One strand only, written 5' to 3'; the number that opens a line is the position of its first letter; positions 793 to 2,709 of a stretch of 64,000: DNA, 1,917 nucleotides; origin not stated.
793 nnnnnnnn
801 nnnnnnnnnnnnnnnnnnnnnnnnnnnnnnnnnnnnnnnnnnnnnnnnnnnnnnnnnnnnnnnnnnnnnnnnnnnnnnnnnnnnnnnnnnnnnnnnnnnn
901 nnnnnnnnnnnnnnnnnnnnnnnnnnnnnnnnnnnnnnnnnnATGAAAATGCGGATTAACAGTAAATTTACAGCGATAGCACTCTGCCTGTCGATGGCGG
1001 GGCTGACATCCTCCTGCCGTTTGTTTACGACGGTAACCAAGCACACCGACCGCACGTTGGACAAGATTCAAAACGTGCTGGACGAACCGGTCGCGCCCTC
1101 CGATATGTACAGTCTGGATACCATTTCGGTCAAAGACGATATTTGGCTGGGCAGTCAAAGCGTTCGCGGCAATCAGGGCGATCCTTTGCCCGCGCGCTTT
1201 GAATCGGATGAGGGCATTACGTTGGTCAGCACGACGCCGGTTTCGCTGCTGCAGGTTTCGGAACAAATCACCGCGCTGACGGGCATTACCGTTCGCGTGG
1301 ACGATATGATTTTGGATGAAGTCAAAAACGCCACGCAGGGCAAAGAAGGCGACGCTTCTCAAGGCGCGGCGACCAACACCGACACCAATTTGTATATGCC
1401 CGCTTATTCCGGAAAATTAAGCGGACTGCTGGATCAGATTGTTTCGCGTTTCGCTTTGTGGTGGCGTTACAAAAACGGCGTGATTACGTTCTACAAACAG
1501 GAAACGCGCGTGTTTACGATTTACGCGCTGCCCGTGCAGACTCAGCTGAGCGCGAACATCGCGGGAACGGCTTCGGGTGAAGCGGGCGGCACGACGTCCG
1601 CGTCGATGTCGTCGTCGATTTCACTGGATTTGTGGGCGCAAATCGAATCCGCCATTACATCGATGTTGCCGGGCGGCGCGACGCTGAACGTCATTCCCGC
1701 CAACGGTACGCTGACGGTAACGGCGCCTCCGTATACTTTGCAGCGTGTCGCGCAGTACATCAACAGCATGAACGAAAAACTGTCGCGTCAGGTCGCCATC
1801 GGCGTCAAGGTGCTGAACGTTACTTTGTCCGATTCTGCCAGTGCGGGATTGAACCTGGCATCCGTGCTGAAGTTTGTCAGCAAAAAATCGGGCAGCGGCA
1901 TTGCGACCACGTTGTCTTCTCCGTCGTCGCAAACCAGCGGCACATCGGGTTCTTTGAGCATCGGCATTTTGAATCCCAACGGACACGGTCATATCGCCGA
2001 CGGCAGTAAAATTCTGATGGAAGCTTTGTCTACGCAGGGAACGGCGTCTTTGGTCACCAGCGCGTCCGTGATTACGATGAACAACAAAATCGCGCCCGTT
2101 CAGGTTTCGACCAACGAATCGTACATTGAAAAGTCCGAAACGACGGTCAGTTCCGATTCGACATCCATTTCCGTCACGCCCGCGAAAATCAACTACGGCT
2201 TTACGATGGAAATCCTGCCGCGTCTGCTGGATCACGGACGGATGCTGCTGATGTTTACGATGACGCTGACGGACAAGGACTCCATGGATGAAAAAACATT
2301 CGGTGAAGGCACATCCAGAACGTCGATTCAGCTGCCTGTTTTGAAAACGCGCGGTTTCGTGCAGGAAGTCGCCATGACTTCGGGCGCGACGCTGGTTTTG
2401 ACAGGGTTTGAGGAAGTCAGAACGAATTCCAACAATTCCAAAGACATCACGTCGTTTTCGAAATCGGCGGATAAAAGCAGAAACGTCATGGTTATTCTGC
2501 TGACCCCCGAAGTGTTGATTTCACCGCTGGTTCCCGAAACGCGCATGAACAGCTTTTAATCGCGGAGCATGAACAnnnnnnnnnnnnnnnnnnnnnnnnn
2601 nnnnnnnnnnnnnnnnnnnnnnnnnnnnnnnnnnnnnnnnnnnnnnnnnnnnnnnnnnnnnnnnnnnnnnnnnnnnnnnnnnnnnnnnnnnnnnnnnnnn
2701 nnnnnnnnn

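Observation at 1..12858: Type IVb (Tcp/Bfp/R64-thin-pilus-like) pilus assembly cluster in core chromosomal context, with no major pilin or prepilin peptidase visible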

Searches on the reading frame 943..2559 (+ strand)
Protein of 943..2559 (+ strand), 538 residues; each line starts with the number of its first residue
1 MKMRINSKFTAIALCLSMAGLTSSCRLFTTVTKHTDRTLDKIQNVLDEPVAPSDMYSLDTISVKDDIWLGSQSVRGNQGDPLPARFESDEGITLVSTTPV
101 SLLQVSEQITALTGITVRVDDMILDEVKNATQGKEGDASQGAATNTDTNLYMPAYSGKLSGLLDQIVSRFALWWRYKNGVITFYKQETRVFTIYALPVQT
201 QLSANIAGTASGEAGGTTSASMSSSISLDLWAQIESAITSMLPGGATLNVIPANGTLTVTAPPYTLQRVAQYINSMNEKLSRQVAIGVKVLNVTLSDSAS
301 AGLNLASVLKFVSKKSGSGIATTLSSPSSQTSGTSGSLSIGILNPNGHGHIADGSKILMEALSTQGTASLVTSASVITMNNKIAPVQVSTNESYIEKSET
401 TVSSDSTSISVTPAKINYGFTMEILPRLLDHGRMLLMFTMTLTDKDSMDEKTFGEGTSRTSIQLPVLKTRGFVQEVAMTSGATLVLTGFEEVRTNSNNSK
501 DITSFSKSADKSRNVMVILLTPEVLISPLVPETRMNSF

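Call 5: search_protein_families(library=pfam, proteins=[window:943-2559:+], max_evalue=0.1)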
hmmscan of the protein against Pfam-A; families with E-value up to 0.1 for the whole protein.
window:943-2559:+ (538 aa): 3 families
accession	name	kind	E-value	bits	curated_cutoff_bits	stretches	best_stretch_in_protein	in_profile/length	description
PF00263.26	Secretin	-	1.2e-11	44.9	27.5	1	361-500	1-133/169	Bacterial type II and III secretion system protein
PF03958.22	Secretin_N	-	0.00086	19.9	28.2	1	232-275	12-62/69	Bacterial type II/III secretion system short domain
PF07655.18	Secretin_N_2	-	0.028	15.4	23.4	1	208-245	42-81/91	Secretin N-terminal domain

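Call 6: search_protein_families(library=ncbifam, proteins=[window:943-2559:+], max_evalue=0.1)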
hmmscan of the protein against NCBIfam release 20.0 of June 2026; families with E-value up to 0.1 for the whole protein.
window:943-2559:+ (538 aa): 5 families
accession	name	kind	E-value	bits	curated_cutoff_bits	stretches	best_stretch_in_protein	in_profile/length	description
TIGR02520.1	pilus_B_mal_scr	equivalog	8.8e-80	268.7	287.65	2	154-522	125-511/513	PilN family type IVB pilus formation outer membrane protein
TIGR02519.1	pilus_MshL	equivalog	1e-29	103.5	250.2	1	252-500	5-254/290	pilus (MSHA type) biogenesis protein MshL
TIGR02515.1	IV_pilus_PilQ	subfamily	1e-06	28.1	284.35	1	245-498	134-391/428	type IV pilus secretin PilQ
TIGR02516.1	type_III_yscC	equivalog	1.4e-06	27.2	238.45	1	254-493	207-419/463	type III secretion system outer membrane ring subunit SctC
NF042912.1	Amuc_1098_fam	equivalog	0.00025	19.2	750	1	242-386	421-563/805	Amuc_1098 family type IV pilus outer membrane protein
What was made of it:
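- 943..2559 (+): g2: PilN-family type IVb secretin. Secretin PF00263, E 1.2e-11 (calls 5, 6).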
